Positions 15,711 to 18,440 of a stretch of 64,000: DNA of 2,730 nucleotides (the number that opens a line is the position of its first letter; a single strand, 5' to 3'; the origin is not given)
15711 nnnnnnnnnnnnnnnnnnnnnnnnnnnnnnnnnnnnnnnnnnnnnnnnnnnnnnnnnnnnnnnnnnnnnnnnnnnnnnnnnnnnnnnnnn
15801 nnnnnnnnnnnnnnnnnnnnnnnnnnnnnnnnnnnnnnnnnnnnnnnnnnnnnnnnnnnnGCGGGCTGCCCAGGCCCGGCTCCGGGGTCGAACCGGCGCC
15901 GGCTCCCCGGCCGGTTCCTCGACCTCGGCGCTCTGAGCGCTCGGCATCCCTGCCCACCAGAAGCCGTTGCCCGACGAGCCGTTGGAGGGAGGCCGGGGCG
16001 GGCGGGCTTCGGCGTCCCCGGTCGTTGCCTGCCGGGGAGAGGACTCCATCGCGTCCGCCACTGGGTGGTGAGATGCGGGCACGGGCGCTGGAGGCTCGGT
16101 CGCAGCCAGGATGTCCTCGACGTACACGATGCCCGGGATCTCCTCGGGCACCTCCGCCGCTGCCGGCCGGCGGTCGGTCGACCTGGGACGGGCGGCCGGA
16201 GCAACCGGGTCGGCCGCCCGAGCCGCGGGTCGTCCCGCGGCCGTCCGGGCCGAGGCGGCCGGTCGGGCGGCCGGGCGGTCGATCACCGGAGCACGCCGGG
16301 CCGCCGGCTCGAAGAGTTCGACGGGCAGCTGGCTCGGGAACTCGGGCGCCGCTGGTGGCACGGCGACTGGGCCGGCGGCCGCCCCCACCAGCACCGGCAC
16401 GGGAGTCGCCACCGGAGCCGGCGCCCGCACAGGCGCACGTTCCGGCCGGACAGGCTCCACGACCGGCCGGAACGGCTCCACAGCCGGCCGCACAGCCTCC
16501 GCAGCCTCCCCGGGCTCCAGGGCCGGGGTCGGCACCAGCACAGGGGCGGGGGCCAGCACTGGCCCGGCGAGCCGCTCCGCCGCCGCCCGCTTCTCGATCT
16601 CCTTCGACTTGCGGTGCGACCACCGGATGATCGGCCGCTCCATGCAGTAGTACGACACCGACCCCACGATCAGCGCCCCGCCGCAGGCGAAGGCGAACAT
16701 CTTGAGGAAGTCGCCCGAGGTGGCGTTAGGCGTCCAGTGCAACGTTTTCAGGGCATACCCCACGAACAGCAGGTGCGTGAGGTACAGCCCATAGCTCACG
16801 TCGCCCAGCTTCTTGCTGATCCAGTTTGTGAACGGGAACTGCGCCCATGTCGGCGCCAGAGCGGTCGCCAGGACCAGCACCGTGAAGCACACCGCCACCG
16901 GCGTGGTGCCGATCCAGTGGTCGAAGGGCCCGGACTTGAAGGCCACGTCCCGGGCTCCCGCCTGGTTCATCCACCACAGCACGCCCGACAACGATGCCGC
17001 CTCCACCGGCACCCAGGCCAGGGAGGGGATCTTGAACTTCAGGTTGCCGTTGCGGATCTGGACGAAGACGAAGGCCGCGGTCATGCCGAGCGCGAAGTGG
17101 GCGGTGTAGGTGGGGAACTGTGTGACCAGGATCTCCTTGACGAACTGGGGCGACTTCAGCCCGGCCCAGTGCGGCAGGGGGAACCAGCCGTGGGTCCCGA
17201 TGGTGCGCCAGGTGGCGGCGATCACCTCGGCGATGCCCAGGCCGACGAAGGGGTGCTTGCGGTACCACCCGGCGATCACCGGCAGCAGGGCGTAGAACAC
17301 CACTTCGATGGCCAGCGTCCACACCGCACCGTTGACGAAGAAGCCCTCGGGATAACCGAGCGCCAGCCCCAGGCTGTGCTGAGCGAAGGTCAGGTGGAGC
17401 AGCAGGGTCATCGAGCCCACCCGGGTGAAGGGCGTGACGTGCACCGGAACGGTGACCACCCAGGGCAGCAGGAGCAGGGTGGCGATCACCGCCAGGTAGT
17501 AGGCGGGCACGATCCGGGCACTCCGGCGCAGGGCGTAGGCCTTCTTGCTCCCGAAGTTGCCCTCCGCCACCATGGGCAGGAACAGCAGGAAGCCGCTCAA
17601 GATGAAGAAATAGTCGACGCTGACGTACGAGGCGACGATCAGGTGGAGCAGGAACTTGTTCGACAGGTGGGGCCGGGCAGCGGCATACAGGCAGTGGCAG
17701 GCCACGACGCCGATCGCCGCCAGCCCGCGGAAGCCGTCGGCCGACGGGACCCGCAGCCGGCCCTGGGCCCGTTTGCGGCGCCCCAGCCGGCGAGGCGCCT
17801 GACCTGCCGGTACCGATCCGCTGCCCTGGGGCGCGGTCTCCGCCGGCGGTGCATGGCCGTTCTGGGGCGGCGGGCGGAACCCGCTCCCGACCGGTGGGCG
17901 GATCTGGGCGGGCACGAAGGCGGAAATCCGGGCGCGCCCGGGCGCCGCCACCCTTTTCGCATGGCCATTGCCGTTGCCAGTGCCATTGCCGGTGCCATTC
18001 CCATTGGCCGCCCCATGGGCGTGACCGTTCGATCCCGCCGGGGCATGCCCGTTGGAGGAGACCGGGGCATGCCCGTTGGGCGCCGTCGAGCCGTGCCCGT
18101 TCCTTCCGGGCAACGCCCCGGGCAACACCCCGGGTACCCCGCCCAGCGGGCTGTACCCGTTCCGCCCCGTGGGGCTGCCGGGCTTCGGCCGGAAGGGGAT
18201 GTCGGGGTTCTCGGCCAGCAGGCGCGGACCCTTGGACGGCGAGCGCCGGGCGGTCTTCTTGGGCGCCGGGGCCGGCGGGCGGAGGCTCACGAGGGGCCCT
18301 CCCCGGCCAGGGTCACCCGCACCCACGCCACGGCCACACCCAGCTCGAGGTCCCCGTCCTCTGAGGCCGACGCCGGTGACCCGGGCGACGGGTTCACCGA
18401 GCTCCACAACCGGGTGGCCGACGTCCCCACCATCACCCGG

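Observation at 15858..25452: Polysaccharide-tailoring gene set: three FkbM methyltransferases, a CmoB-like methyltransferase, an acyltransferase-3 and a tandem GT4-GT4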

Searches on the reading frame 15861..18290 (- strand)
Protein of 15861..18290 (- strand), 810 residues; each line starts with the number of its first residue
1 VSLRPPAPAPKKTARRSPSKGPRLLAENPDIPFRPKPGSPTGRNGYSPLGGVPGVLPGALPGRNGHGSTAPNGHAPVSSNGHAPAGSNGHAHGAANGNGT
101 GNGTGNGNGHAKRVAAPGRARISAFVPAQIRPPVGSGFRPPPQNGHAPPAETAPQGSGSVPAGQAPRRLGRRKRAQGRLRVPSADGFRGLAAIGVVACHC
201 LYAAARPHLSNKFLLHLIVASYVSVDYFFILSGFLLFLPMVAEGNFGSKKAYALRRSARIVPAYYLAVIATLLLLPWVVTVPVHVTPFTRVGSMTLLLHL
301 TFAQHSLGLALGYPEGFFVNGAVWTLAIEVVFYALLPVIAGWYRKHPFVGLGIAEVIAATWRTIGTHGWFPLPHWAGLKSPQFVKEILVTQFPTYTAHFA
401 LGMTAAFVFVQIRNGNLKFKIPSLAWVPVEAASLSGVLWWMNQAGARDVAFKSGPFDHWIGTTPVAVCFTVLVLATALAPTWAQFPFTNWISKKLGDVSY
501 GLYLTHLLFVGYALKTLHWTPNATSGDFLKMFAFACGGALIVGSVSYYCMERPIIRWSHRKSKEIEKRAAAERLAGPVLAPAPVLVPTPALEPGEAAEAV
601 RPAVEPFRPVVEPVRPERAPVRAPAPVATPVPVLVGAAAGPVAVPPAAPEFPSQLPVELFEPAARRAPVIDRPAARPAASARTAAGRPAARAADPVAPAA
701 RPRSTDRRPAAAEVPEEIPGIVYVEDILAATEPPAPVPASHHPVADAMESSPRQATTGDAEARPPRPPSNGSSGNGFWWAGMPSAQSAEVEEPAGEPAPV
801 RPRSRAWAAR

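Call 6: search_protein_families(library=pfam, proteins=[window:15861-18290:-], max_evalue=0.01)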
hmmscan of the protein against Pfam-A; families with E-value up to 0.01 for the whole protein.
window:15861-18290:- (810 aa): 1 family
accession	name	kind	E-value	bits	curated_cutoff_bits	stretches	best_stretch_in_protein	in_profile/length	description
PF01757.29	Acyl_transf_3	-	2.4e-26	93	31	1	183-536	3-318/326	Acyltransferase domain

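Call 65: search_protein_families(library=ncbifam, proteins=[window:15861-18290:-], max_evalue=0.001)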
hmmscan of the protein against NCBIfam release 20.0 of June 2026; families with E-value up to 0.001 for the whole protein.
window:15861-18290:- (810 aa): 0 families
